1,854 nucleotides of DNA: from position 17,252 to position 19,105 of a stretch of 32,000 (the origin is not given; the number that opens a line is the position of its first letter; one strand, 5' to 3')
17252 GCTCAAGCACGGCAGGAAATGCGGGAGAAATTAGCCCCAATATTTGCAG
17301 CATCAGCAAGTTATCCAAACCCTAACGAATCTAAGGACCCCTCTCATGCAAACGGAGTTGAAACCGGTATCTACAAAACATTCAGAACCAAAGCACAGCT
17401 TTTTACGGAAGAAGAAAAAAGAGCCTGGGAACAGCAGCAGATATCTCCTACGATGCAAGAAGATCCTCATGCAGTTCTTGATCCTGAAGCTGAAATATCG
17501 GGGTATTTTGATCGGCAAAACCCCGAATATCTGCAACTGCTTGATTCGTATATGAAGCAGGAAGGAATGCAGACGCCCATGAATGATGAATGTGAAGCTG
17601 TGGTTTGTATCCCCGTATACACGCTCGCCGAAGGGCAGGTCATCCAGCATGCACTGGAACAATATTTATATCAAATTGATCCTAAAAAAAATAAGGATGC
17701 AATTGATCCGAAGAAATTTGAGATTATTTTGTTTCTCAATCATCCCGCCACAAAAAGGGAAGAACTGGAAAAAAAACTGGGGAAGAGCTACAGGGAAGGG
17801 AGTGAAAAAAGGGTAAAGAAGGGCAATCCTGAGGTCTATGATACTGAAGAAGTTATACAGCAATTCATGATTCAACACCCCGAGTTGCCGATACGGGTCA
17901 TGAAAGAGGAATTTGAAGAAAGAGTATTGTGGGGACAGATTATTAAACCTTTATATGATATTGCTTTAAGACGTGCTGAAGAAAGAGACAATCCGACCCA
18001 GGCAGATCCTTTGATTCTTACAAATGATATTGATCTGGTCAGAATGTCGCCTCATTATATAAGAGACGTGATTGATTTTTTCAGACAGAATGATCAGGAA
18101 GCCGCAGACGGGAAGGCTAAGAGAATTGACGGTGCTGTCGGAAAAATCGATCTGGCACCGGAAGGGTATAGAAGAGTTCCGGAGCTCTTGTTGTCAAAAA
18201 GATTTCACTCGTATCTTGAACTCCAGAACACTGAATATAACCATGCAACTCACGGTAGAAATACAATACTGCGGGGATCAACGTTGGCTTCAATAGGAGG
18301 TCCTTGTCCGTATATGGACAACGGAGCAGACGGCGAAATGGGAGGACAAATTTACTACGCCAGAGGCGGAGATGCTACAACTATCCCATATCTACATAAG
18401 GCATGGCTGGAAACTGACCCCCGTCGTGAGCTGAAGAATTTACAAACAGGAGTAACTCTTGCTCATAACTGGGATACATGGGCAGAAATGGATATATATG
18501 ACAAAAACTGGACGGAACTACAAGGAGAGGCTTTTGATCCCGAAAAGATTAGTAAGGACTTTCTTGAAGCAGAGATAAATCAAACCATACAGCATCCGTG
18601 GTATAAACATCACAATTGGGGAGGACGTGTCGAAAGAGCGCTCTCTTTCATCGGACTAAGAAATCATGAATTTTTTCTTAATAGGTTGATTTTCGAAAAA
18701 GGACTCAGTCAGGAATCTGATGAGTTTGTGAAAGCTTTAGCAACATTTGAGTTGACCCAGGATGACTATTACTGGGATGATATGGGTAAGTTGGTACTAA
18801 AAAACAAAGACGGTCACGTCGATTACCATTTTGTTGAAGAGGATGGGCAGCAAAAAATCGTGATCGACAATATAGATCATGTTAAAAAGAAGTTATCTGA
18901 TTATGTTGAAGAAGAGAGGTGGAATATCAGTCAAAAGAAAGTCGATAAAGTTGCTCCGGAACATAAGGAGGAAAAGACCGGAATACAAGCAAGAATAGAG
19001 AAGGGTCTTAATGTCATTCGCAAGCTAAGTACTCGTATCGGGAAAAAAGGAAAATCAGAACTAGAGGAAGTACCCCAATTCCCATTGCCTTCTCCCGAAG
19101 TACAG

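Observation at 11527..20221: Three-gene operon with two giant ORFan proteins (about 1483 aa and 1291 aa) bracketing a small acidic protein: candidate undescribed system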

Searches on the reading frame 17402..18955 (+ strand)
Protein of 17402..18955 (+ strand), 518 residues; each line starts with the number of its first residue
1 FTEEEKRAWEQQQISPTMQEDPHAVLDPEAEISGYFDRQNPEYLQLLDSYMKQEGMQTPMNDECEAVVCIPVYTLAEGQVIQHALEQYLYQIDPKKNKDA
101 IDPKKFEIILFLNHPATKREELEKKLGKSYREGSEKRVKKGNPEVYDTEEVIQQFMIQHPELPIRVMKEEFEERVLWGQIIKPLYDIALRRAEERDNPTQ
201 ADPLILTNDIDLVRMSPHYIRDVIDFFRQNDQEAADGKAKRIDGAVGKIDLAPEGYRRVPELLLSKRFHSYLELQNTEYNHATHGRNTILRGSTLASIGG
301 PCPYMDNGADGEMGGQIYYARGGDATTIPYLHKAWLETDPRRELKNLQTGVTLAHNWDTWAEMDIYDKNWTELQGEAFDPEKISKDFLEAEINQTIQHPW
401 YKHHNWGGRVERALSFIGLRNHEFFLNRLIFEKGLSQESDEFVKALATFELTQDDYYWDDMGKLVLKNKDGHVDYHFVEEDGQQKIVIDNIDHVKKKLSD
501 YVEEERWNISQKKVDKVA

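Call 29: search_protein_representatives(alignment_id=A1)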
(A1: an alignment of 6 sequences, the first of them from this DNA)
Query: 6 sequences, 515 profile positions. Proteins with E-value up to 0.001 (for the whole library): 747; up to 1e-10: 485; up to 1e-30: 254. The best 150 are listed.
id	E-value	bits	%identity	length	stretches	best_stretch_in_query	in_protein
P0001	1.0e-285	964.7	-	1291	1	1-514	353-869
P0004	2.7e-270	913.8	-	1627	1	2-513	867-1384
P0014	9.2e-208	707.5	-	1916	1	2-512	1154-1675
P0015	7.0e-204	694.7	-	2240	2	3-424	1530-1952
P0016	6.7e-202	688.1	-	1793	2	3-430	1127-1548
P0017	6.1e-201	685.0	-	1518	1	2-512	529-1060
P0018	5.9e-195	665.2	-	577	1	2-511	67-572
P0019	4.1e-190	649.3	-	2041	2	4-425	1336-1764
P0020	1.1e-186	637.9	-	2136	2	2-425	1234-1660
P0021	1.3e-185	634.4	-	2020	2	2-426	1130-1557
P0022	2.4e-184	630.2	-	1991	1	4-512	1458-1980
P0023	6.0e-182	622.3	-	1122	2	3-425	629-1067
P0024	4.9e-181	619.3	-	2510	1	4-513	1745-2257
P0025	8.5e-176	602.0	-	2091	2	3-511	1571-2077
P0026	4.6e-174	596.3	-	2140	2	3-425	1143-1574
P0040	1.1e-87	311.3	-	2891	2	151-511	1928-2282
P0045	1.9e-72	261.0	-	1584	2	14-397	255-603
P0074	1.9e-49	185.2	-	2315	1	3-451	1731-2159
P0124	1.6e-41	159.0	-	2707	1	11-407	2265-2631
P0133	9.2e-41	156.5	-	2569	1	7-358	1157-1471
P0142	5.1e-40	154.0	-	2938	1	5-433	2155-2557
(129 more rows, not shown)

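Call 33: search_protein_families(library=pfam, alignment_id=A2, max_evalue=0.001)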
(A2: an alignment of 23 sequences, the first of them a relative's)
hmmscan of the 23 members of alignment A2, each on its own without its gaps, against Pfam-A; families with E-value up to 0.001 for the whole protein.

A. member 1, P0014 (1916 aa): 2 families
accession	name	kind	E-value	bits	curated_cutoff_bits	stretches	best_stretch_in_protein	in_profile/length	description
PF05050.19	Methyltransf_21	-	8.2e-15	55.8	22.7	1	1726-1888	1-173/173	Methyltransferase FkbM domain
PF02475.24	TRM5-TYW2_MTfase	-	0.00024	21.5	28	1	1723-1774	39-91/164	TRM5/TYW2 methyltransferase domain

B. families by the number of members that match (of 23 scanned): 12 families
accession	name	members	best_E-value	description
PF05050.19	Methyltransf_21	4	8.2e-15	Methyltransferase FkbM domain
PF00069.31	Pkinase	3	1.2e-31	Protein kinase domain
PF07714.23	PK_Tyr_Ser-Thr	3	1.1e-16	Protein tyrosine and serine/threonine kinase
PF13641.12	Glyco_tranf_2_3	2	0.00018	Glycosyltransferase like family 2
PF00535.33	Glycos_transf_2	1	7.8e-10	Glycosyl transferase family 2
PF13672.11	PP2C_2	1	1.4e-08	Protein phosphatase 2C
PF06293.20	Kdo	1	3.8e-05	Lipopolysaccharide kinase (Kdo/WaaP) family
PF14531.12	Kinase-like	1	9.2e-05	Kinase-like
PF19974.5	TCAD9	1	0.00011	Ternary complex associated domain 9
PF24583.1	DUF7610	1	0.00021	Domain of unknown function (DUF7610)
PF02475.24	TRM5-TYW2_MTfase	1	0.00024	TRM5/TYW2 methyltransferase domain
PF05175.20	MTS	1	0.00028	Methyltransferase small domain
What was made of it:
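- Kinase and PP2C fusions occur in the wider family (call 33).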

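Call 34: predict_structure(alignment_id=A1)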
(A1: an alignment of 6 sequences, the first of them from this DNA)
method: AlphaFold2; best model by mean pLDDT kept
length: 518 residues; sequences in the alignment: 6
mean_pLDDT: 68.9   pTM: 0.61
mean pLDDT of the five models: 68.9, 67.1, 63.4, 58.2, 55.9
residues with pLDDT >= 90: 75; 70-90: 221; 50-70: 91; < 50: 131
segments of 3 or more residues with pLDDT < 50: 247-285, 307-339, 350-380, 400-409, 504-518
pLDDT, mean of each block of 10 residues (from residue 1): 66 80 76 90 92 86 90 80 87 85 92 86 89 90 87 93 91 79 90 80 78 65 82 75 53 32 43 42 54 80 58 42 38 40 51 41 33 35 64 60 47 58 80 82 83 82 75 73 75 66 44 36
secondary structure, 60 per line:
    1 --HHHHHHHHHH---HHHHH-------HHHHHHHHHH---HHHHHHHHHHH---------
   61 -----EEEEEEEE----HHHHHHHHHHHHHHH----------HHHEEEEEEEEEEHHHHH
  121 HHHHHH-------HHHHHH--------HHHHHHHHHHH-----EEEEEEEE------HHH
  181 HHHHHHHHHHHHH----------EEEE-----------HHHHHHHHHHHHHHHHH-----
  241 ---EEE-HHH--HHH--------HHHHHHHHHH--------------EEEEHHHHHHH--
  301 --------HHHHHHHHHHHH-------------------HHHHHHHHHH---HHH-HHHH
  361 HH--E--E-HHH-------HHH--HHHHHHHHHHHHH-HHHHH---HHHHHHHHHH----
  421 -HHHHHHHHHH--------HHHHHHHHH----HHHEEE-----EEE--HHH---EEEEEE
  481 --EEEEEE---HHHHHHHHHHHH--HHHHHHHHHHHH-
elements in order: H3-12 H16-20 H28-37 H41-51 E66-73 H78-92 E106-115 H116-126 H134-139 H148-158 E164-171 H178-193 E204-207 H219-235 E244-246 H264-273 E288-291 H292-298 H309-320 H340-349 H357-362 H385-397 H399-403 H407-416 H422-431 H440-448 E456-458 E464-466 E475-480 E483-488 H492-503 H506-517
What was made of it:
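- On GT-A fold / GT2-like glycosyltransferase: In the AF2 model the first ~245 core residues have pLDDT mostly 80-93 (call 34).
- Closest known: GT2-family GT-A glycosyltransferases. Different: The core is about 520 residues, with a long, poorly modelled C-terminal extension ending in a small beta/alpha unit (call 34).
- The AF2 model is confident over the first ~245 residues of the core (call 34).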

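Call 37: fold_search(model_id=the predicted structure, library=pdb)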
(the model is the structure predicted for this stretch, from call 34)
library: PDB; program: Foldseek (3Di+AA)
matches with E <= 10: 990; with E <= 0.001: 4
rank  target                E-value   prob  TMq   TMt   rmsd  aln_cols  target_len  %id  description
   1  6yv7_B                9.2e-05  1.00  0.25  0.35  20.0       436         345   12  Mannosyltransferase PcManGT from Pyrobaculum calidifontis (released 2020-07-22)
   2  8bz5_C                2.3e-04  0.99  0.23  0.20  19.6       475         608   11  Crystal structure of the L. monocytogenes RmlT in complex with HEPES (released 2023-12-27)
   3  8bz5_A                4.8e-04  0.95  0.21  0.19  19.3       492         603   10  Crystal structure of the L. monocytogenes RmlT in complex with HEPES (released 2023-12-27)
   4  6yv7_A                7.0e-04  0.99  0.24  0.35  21.7       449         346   16  Mannosyltransferase PcManGT from Pyrobaculum calidifontis (released 2020-07-22)
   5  8bz6_B                1.6e-03  0.96  0.24  0.21  19.3       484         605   12  Crystal structure of the L. monocytogenes RmlT in complex with UDP-glucose (released 2023-12-27)
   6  2z87_A                2.0e-03  1.00  0.23  0.20  13.3       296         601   11  Crystal structure of chondroitin polymerase from Escherichia coli strain K4 (K4CP) complexed with UDP-GalNAc and UDP (released 2008-09-16)
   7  6h4f_E                2.7e-03  0.97  0.23  0.34  15.8       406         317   10  TarP-3RboP (released 2018-09-26)
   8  8smn_A                3.0e-03  0.89  0.22  0.22  20.4       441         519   14  Xenopus laevis hyaluronan synthase 1, nascent HA polymer bound state (released 2024-05-01)
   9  2z86_A                3.1e-03  0.93  0.22  0.20  20.8       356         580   11  Crystal structure of chondroitin polymerase from Escherichia coli strain K4 (K4CP) complexed with UDP-GlcUA and UDP (released 2008-09-16)
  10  6h21_B                3.3e-03  0.96  0.23  0.35  15.7       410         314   11  TarP-UDP-GlcNAc-Mn (released 2018-09-26)
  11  6tex_A                3.7e-03  0.63  0.22  0.17  18.6       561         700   14  Crystal Structure of full-length Human Lysyl Hydroxylase LH3 - Val80Lys mutant - Cocrystal with Fe2+, Mn2+, UDP-Glucos (released 2021-05-19)
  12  6h4f_A                3.9e-03  0.95  0.22  0.34  16.7       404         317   11  TarP-3RboP (released 2018-09-26)
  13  6h4f_B                3.9e-03  0.95  0.22  0.33  16.6       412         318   11  TarP-3RboP (released 2018-09-26)
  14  6hnq_B                4.1e-03  1.00  0.22  0.34   7.6       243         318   13  TarP-6RboP-(CH2)6NH2 (released 2018-10-24)
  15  8one_A                4.3e-03  0.96  0.23  0.18  15.2       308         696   15  Crystal Structure of full-length Human Lysyl Hydroxylase LH3 - Asp190Ser mutant - Cocrystal with Fe2+, Mn2+, UDP-Gluco (released 2023-07-19)
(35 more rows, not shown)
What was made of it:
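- On GT-A fold / GT2-like glycosyltransferase: All Foldseek PDB hits with E<1e-3 and most of the top 30 are GT-A GT2 enzymes (call 37).
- All significant Foldseek PDB hits are GT2-type GT-A enzymes: PcManGT 9e-5, RmlT, K4CP, TarP, HAS, LH3 (call 37).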

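Call 44: list_cluster_members(proteins=[P0014, P0017, P0018, P0024, P0040, P0045, P0074, P0124, P0142, P0133])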
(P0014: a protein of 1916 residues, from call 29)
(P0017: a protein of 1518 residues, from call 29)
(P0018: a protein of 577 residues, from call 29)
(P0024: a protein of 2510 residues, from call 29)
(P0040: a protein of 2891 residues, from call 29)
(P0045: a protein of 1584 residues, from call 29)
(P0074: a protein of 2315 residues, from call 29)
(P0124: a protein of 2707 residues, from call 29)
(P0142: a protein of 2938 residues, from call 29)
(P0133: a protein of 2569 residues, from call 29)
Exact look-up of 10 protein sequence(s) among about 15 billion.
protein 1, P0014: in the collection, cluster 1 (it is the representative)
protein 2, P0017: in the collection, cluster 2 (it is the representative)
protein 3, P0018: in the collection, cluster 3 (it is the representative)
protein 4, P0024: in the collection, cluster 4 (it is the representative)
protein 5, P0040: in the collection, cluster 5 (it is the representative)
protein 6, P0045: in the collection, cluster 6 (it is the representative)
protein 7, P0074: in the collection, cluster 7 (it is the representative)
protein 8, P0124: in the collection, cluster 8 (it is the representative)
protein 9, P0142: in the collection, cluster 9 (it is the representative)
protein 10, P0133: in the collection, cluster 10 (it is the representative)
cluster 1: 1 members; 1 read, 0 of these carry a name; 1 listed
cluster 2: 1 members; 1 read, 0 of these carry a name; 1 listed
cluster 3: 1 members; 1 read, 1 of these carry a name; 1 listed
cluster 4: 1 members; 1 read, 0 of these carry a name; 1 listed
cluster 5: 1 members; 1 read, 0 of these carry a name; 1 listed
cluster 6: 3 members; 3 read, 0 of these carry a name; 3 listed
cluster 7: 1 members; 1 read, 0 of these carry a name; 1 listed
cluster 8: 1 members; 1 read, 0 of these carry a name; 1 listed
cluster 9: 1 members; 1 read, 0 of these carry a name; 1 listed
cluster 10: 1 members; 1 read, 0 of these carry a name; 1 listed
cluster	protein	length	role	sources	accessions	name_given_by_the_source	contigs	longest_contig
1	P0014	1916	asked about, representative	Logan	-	-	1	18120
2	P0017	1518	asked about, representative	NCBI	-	-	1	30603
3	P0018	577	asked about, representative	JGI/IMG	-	hypothetical protein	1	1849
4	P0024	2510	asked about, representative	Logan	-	-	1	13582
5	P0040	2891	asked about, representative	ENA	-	-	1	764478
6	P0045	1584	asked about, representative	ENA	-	-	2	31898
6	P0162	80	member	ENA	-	-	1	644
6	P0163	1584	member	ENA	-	-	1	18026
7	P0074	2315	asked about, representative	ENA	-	-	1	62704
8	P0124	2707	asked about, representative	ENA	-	-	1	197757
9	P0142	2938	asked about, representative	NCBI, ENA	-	-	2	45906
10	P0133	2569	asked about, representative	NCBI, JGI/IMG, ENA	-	-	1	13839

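Call 67: find_encoding_contigs(protein=P0040, flank=10000, max_places=2)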
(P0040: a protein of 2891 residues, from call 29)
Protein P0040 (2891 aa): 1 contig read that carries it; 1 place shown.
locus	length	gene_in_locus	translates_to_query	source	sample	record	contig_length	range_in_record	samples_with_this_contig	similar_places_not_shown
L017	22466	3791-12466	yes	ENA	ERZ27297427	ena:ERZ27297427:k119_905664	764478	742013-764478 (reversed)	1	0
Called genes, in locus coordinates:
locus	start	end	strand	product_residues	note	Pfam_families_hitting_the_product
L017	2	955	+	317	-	?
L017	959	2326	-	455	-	PF01464:SLT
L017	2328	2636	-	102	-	-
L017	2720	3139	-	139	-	-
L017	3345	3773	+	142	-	PF18908:DUF5663 (weak)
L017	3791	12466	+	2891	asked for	-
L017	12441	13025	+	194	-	-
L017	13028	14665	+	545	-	-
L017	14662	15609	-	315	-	PF01522:Polysacc_deac_1 (faint)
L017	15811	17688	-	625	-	PF00535:Glycos_transf_2, PF10111:Glyco_tranf_2_2 (weak), PF13641:Glyco_tranf_2_3 (weak), PF07719:TPR_2 (faint), PF12895:ANAPC3 (faint), PF13174:TPR_6 (faint), PF13181:TPR_8 (faint), PF14559:TPR_19, +13 more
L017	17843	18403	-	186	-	PF13207:AAA_17 (weak), PF13238:AAA_18 (weak)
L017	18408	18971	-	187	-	PF13238:AAA_18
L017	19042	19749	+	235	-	PF00696:AA_kinase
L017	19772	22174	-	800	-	-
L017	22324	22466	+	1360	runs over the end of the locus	-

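Call 75: find_encoding_contigs(protein=P0124, flank=8000, max_places=1)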
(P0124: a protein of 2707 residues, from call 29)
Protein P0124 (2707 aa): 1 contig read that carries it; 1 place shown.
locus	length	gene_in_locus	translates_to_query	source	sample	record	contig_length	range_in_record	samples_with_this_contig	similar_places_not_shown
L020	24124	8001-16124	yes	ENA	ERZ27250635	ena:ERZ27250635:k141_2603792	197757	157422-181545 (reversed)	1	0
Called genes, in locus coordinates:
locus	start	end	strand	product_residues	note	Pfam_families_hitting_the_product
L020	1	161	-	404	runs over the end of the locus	PF13439:Glyco_transf_4, PF13477:Glyco_trans_4_2 (weak), PF20706:GT4-conflict, PF13579:Glyco_trans_4_4, PF00534:Glycos_transf_1, PF13692:Glyco_trans_1_4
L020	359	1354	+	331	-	-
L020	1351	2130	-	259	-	PF01978:TrmB (weak)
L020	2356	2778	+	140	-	-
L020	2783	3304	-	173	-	-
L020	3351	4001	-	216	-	PF01195:Pept_tRNA_hydro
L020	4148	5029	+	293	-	PF16268:DUF4921 (faint), PF16285:DUF4931_N (weak), PF01087:GalP_UDP_transf (weak)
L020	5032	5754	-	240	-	PF13453:Zn_ribbon_TFIIB (faint)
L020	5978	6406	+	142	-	-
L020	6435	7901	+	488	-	-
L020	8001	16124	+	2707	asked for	PF13672:PP2C_2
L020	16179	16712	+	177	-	-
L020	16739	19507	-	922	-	-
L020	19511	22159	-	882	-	-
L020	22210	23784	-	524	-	-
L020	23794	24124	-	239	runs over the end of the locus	PF02811:PHP (weak), PF13263:PHP_C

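Call 76: find_encoding_contigs(protein=P0074, flank=8000, max_places=1)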
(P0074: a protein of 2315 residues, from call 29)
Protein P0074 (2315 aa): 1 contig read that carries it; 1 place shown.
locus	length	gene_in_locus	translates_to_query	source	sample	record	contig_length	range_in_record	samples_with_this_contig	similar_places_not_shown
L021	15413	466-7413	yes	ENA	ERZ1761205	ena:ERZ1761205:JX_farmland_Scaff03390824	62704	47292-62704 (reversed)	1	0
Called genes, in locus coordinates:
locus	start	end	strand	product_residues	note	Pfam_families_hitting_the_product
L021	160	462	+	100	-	-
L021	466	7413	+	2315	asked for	-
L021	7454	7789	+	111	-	-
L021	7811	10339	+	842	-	PF26449:DUF8128, PF01935:DUF87 (weak), PF02534:T4SS-DNA_transf (weak), PF10412:TrwB_AAD_bind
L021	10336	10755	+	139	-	-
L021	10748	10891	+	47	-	-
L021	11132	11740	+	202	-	-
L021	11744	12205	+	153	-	PF04138:GtrA_DPMS_TM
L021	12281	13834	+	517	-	PF05496:RuvB_N (faint), PF13177:DNA_pol3_delta2, PF13604:AAA_30 (weak), PF00004:AAA, PF13401:AAA_22, PF22608:DNAX_ATPase_lid, PF12169:DNA_pol3_gamma3, PF20964:DnaX_C, +3 more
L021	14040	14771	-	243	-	-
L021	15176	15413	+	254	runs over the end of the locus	PF03372:Exo_endo_phos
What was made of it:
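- Kinase and PP2C fusions, and one TrwB/VirD4-like neighbour, in the wider family would also fit effectors (calls 33, 76). A TrwB/VirD4-like ATPase lies two genes from one family member (call 76).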

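Call 90: search_protein_families(library=pfam, proteins=[L020:5978-6406:+, L021:160-462:+, L020:16179-16712:+, L017:3345-3773:+], max_evalue=1)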
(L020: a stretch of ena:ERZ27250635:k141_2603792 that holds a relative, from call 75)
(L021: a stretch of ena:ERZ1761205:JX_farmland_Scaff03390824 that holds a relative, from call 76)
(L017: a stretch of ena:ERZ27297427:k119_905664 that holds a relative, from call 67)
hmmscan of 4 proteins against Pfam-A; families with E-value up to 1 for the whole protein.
L020:5978-6406:+ (142 aa): 2 families
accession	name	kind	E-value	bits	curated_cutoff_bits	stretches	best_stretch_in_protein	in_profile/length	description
PF18494.6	Pullulanase_Ins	-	0.0036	18.2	27.4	1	77-133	5-66/74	Pullulanase Ins domain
PF07719.23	TPR_2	-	0.079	13.6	27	0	119-136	11-28/34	Tetratricopeptide repeat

L021:160-462:+ (100 aa): 4 families
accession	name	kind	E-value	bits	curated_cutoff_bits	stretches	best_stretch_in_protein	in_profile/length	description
PF18908.5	DUF5663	-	0.00062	20.7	23.7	1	29-97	15-84/84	Protein of unknown function (DUF5663)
PF08535.16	KorB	-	0.16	12.4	22.3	1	32-86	25-75/89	KorB domain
PF03040.20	CemA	-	0.17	12.2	27.4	1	4-91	30-116/229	CemA family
PF09304.16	Cortex-I_coil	-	0.23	12.2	60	1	11-60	40-87/107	Cortexillin coiled-coil region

L020:16179-16712:+ (177 aa): 2 families
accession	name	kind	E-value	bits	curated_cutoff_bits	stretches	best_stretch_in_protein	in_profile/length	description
PF19963.4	VMAP-M1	-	0.053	14.6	25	1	8-56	31-78/113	vWA-MoxR associated protein middle region (VMAP-M) 1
PF03448.22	MgtE_N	-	0.053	14.5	25.9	1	36-93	23-80/102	MgtE intracellular N domain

L017:3345-3773:+ (142 aa): 3 families
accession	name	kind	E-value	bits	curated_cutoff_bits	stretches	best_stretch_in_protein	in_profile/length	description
PF18908.5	DUF5663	-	2.4e-06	28.4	23.7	1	44-124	1-80/84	Protein of unknown function (DUF5663)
PF08766.16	DEK_C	-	0.02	15.3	24.8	1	51-73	17-39/54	DEK C terminal domain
PF11313.14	DUF3116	-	0.082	13.4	25.9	0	50-66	33-49/84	Protein of unknown function (DUF3116)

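Call 106: fold_search(model_id=the predicted structure, library=viral)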
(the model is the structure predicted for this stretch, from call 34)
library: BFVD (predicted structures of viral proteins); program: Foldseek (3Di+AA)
matches with E <= 10: 540; with E <= 0.001: 1
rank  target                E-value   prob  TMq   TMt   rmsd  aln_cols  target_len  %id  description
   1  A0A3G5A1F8            2.4e-04  0.98  0.22  0.26  22.0       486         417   11  Uncharacterized protein [Harvfovirus sp.]
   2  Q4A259                1.9e-03  1.00  0.26  0.23  14.2       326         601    7  Uncharacterized protein [Emiliania huxleyi virus 86 (isolate United Kingdom/English Channel/1999)]
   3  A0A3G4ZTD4            2.2e-03  0.69  0.22  0.20  18.7       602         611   11  Uncharacterized protein [Edafosvirus sp.]
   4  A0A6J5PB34            2.9e-03  0.98  0.22  0.43  12.5       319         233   12  Glyco_tranf_GTA_type domain containing protein [uncultured Caudovirales phage]
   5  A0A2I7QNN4            3.1e-03  0.97  0.22  0.37  19.1       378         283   10  (no name in the UniProt tables at hand)
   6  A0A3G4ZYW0            4.9e-03  0.60  0.21  0.23  20.1       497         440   11  Putative orfan [Gaeavirus sp.]
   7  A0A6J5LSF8            1.1e-02  0.89  0.22  0.40  13.3       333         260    9  Glycosyltransferase 2-like [uncultured Caudovirales phage]
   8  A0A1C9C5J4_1          1.2e-02  0.99  0.24  0.14   9.7       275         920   12  Putative glycosyltransferase family 32 protein [Heterosigma akashiwo virus 01]
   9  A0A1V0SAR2            1.7e-02  0.25  0.19  0.18  25.2       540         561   12  Uncharacterized protein [Catovirus CTV1]
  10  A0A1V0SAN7            1.9e-02  1.00  0.20  0.23   8.3       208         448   14  Glycosyltransferase family 2 [Catovirus CTV1]
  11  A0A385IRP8            2.1e-02  0.99  0.16  0.24   4.5       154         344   12  (no name in the UniProt tables at hand)
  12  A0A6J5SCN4            2.6e-02  0.95  0.23  0.38   9.5       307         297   10  Glyco_tranf_GTA_type domain containing protein [uncultured Caudovirales phage]
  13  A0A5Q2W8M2            2.7e-02  0.87  0.23  0.24  16.6       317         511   11  (no name in the UniProt tables at hand)
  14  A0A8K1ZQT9            2.9e-02  0.54  0.23  0.30  14.3       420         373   11  (no name in the UniProt tables at hand)
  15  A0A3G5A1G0            3.0e-02  0.90  0.22  0.33   6.7       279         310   10  Uncharacterized protein [Harvfovirus sp.]
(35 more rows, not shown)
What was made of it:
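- On GT-A fold / GT2-like glycosyltransferase: BFVD hits are annotated GT-A/GT2 (call 106).
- BFVD hits are also GT-A (call 106).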
